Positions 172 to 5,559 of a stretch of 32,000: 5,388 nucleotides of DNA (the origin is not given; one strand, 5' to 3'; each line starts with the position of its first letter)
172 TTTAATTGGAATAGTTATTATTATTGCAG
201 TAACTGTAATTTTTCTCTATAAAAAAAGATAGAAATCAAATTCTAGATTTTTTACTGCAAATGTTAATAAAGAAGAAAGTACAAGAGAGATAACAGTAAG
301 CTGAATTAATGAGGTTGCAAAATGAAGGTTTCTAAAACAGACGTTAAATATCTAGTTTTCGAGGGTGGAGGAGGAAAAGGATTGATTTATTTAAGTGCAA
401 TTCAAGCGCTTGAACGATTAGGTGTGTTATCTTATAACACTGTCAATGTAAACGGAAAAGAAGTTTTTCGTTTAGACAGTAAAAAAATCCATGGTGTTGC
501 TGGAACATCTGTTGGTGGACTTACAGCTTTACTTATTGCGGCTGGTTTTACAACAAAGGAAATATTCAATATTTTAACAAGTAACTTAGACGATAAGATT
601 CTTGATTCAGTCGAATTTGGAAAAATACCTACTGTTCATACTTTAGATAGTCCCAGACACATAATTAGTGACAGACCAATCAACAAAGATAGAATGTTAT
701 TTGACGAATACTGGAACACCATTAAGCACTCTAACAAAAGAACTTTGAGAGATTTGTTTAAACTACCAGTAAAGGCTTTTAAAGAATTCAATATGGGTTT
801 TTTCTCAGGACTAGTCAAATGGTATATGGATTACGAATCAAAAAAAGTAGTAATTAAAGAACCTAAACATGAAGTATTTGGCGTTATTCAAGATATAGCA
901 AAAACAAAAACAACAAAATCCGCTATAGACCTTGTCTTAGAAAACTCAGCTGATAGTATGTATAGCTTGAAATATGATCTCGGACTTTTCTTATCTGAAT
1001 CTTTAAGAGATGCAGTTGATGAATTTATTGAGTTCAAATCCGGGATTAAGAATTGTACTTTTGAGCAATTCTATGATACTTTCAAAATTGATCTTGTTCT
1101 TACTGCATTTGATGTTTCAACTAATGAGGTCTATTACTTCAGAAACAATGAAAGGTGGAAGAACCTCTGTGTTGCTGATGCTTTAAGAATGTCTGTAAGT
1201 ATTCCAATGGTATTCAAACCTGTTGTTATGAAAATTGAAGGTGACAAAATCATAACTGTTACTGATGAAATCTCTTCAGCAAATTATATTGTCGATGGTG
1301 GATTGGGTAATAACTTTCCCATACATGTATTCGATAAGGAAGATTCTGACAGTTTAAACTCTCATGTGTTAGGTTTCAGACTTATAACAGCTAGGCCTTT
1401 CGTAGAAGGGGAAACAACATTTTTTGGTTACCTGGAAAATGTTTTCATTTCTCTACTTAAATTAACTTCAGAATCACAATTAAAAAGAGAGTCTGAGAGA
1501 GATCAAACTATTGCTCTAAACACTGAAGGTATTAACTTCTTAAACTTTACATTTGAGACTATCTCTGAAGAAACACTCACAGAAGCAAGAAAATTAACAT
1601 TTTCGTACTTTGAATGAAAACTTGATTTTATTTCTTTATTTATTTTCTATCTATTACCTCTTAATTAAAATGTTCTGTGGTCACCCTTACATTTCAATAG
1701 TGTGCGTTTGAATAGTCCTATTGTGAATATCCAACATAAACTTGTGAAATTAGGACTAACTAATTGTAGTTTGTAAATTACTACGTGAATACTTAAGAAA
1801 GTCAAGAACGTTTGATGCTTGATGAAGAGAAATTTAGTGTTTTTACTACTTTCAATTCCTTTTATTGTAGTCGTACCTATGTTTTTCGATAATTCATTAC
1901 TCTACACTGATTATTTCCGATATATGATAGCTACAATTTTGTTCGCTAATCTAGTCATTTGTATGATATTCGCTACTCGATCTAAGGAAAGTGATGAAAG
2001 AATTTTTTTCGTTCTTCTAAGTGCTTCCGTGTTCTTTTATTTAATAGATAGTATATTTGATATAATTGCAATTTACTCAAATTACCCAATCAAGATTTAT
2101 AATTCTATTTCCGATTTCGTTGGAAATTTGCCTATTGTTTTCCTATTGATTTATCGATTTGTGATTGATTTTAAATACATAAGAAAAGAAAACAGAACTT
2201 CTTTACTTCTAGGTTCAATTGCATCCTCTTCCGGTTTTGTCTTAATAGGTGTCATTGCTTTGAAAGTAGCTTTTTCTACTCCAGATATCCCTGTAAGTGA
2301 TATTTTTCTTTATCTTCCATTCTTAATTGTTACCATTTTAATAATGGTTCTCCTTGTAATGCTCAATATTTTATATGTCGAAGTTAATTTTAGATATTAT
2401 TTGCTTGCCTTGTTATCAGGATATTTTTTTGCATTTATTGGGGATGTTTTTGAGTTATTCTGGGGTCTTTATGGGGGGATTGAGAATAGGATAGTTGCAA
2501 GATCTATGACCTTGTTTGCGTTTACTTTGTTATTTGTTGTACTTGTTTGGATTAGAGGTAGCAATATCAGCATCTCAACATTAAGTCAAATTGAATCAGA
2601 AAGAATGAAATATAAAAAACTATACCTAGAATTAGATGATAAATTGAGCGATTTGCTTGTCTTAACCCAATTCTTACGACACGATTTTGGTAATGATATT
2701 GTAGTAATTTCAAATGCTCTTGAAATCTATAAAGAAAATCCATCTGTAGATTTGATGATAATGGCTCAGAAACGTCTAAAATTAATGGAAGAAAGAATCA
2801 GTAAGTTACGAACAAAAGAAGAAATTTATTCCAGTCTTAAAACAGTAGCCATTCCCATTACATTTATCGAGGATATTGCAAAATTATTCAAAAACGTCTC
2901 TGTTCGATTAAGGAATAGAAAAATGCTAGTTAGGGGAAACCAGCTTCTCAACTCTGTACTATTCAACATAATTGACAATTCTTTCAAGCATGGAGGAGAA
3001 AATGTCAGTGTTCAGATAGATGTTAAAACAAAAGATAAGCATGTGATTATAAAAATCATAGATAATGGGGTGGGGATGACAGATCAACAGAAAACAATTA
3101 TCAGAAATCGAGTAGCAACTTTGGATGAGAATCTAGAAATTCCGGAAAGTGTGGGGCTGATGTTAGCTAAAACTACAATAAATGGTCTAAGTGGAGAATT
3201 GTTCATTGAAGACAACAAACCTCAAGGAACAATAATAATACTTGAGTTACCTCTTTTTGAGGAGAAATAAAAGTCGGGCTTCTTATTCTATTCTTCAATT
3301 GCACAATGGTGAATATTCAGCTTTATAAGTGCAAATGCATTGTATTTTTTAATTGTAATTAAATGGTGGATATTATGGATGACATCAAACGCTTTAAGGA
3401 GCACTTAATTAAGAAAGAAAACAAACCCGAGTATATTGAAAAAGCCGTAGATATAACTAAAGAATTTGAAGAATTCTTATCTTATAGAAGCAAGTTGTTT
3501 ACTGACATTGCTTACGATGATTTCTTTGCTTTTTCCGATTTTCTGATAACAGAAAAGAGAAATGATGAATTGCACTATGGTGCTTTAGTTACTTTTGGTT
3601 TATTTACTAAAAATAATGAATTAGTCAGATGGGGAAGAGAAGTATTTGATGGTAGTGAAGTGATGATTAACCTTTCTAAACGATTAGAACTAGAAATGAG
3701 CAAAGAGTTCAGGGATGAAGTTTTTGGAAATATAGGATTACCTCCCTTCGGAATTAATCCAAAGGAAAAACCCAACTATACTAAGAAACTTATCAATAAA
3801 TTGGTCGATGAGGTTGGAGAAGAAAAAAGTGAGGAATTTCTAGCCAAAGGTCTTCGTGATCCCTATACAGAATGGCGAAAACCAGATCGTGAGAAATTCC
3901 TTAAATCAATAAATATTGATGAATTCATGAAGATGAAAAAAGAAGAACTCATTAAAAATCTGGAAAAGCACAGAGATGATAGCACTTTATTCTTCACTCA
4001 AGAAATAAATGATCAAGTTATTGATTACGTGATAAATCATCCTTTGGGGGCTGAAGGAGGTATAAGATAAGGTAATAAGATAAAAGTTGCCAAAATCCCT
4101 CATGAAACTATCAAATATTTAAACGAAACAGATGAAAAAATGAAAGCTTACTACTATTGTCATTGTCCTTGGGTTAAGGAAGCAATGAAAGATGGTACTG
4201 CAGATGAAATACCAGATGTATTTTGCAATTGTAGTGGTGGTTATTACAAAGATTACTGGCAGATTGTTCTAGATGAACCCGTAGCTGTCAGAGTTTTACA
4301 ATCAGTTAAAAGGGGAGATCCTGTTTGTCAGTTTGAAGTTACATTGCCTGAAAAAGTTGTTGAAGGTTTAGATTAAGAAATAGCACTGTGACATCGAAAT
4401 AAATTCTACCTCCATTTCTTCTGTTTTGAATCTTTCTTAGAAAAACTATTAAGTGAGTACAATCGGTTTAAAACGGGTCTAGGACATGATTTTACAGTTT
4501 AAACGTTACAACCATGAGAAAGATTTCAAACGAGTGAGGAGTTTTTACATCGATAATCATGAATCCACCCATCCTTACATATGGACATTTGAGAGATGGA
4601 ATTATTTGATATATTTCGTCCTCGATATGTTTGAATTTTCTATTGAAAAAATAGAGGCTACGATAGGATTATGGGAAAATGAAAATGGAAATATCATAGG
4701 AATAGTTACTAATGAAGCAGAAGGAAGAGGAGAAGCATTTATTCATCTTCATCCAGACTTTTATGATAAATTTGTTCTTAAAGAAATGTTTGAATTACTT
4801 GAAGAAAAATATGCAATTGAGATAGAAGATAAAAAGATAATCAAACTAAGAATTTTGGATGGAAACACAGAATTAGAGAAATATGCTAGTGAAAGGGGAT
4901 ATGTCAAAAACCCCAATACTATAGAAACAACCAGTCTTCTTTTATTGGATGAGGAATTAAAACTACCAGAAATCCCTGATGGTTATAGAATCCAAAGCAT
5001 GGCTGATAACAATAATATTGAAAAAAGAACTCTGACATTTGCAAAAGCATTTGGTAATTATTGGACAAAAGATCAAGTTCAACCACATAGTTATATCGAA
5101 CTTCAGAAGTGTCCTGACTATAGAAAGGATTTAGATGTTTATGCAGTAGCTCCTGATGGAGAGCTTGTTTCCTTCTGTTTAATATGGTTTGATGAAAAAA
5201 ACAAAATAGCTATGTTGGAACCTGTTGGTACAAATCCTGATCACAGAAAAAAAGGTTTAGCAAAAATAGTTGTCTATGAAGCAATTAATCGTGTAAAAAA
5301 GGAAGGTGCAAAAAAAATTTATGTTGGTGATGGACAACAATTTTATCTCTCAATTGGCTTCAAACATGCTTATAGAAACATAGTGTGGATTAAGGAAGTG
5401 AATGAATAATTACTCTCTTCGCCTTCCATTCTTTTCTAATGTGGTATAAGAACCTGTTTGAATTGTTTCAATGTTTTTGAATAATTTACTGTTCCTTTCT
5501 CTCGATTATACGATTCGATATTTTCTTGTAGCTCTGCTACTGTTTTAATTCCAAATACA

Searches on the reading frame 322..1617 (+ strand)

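Call 95: search_protein_families(library=pfam, proteins=[window:322-1617:+], max_evalue=0.001)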
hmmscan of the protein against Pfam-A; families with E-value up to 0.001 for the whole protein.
window:322-1617:+ (431 aa): 1 family
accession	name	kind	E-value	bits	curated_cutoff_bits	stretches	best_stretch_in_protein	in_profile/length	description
PF01734.28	Patatin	-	3e-22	80.2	27.7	1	11-337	1-190/191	Patatin-like phospholipase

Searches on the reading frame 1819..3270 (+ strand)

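Call 95: search_protein_families(library=pfam, proteins=[window:1819-3270:+], max_evalue=0.001)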
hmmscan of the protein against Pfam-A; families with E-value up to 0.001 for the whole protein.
window:1819-3270:+ (483 aa): 2 families
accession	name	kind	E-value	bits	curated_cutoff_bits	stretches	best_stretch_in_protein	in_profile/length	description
PF02518.31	HATPase_c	-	8.5e-13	49.2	26.4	1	376-479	5-109/111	Histidine kinase-, DNA gyrase B-, and HSP90-like ATPase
PF13589.12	HATPase_c_3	-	6.8e-05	23.3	25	1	377-423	3-48/137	Histidine kinase-, DNA gyrase B-, and HSP90-like ATPase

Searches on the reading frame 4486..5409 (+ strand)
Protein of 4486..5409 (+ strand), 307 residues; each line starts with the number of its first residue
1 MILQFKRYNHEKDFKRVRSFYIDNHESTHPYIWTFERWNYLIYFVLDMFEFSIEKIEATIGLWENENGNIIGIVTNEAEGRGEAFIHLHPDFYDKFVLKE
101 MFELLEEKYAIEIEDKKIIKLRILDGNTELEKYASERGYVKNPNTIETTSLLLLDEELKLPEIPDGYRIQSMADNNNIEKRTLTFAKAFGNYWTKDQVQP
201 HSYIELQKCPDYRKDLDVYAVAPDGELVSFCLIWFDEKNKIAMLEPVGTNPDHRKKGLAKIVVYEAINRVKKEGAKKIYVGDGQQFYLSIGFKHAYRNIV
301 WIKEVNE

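Call 95: search_protein_families(library=pfam, proteins=[window:4486-5409:+], max_evalue=0.001)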
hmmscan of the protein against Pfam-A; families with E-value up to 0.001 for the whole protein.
window:4486-5409:+ (307 aa): 3 families
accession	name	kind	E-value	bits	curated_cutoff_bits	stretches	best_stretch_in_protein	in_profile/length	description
PF00583.31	Acetyltransf_1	-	1.3e-10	42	20.7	1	203-280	21-98/116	Acetyltransferase (GNAT) family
PF13508.13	Acetyltransf_7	-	4.9e-07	30.5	27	1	218-293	5-83/84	Acetyltransferase (GNAT) domain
PF12746.13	GNAT_acetyltran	-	3.3e-05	24.1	26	1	181-274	135-213/243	GNAT acetyltransferase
